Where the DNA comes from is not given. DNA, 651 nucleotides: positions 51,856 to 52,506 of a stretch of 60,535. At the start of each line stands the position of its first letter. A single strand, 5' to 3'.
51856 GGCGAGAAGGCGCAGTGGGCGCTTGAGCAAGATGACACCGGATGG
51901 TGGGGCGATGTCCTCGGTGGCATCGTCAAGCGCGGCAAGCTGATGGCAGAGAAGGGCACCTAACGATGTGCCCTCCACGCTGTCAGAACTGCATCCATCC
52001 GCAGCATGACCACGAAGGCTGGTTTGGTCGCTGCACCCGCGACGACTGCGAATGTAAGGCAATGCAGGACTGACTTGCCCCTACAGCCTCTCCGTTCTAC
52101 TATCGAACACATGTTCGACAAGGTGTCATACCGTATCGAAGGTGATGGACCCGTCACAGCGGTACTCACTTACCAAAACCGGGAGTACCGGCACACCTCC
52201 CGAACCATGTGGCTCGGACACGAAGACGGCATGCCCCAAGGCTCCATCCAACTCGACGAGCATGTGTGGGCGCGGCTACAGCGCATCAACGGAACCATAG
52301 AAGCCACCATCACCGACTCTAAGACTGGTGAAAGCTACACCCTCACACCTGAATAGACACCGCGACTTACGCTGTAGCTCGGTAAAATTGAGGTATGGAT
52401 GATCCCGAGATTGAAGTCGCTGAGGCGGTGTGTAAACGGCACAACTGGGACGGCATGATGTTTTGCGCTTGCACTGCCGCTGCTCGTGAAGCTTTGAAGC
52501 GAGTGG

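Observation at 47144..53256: Fixed-length 44-nt stop-to-start element (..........-N21-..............) repeated at least 7 times on both strands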

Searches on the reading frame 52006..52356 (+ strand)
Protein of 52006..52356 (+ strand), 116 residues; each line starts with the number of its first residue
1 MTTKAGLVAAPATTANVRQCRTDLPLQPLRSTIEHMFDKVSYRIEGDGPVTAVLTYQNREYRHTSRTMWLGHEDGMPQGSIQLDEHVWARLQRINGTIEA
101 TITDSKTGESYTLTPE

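Call 42: search_protein_families(library=pfam, proteins=[window:52006-52356:+], max_evalue=0.01)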
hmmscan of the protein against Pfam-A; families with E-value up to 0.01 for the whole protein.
window:52006-52356:+ (116 aa): 0 families

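Call 43: search_protein_families(library=phrogs, proteins=[window:52006-52356:+], max_evalue=0.001)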
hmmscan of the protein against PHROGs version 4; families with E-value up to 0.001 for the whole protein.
window:52006-52356:+ (116 aa): 1 family
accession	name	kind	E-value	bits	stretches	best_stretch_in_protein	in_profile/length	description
phrog_37605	-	unknown function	1.8e-57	192.3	1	36-116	1-81/81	-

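Call 64: search_dna_similar(query=window:52006-52356:+, collection=phages, mode=protein, max_evalue=0.001, max_rows=30)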
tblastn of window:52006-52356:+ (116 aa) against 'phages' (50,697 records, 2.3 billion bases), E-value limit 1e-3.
Records with a match: 7; places in all: 7; records where one place covers at least 80% of the query: 7.
Best place of each record, by identity: >=99% 6; 80-90% 1.
By first word of the organism name: Mycobacterium 7.
By host as written in the record: Mycobacterium abscessus GD27 1; Mycobacterium abscessus GD17 1; Mycobacterium abscessus GD21 1; Mycobacterium abscessus GD11 1; Mycobacterium abscessus GD43A 1; Mycobacterium abscessus GD15 1; Mycobacterium abscessus GD102 1.
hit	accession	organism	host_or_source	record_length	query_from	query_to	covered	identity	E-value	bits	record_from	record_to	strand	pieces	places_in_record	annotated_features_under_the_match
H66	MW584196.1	Mycobacterium phage prophiGD27-1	Mycobacterium abscessus GD27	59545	1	116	100%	100.0%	8e-74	242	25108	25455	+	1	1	67: hypothetical protein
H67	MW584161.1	Mycobacterium phage prophiGD17-2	Mycobacterium abscessus GD17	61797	1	116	100%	100.0%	8e-74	242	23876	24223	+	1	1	61: helix-turn-helix DNA binding domain protein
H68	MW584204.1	Mycobacterium phage prophiGD21-2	Mycobacterium abscessus GD21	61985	1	116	100%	100.0%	8e-74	242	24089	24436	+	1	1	65: helix-turn-helix DNA binding domain protein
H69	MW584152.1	Mycobacterium phage prophiGD11-1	Mycobacterium abscessus GD11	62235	1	116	100%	100.0%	8e-74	242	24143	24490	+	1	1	65: helix-turn-helix DNA binding domain protein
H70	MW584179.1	Mycobacterium phage prophiGD43A-1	Mycobacterium abscessus GD43A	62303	1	116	100%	100.0%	8e-74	242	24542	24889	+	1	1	61: helix-turn-helix DNA binding domain protein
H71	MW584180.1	Mycobacterium phage prophiGD15-1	Mycobacterium abscessus GD15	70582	1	116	100%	100.0%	8e-74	242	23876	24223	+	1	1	61: helix-turn-helix DNA binding domain protein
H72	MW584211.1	Mycobacterium phage prophiGD102-1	Mycobacterium abscessus GD102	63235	23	116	81%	85.1%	6e-47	166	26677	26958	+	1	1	70: hypothetical protein | 69: hypothetical protein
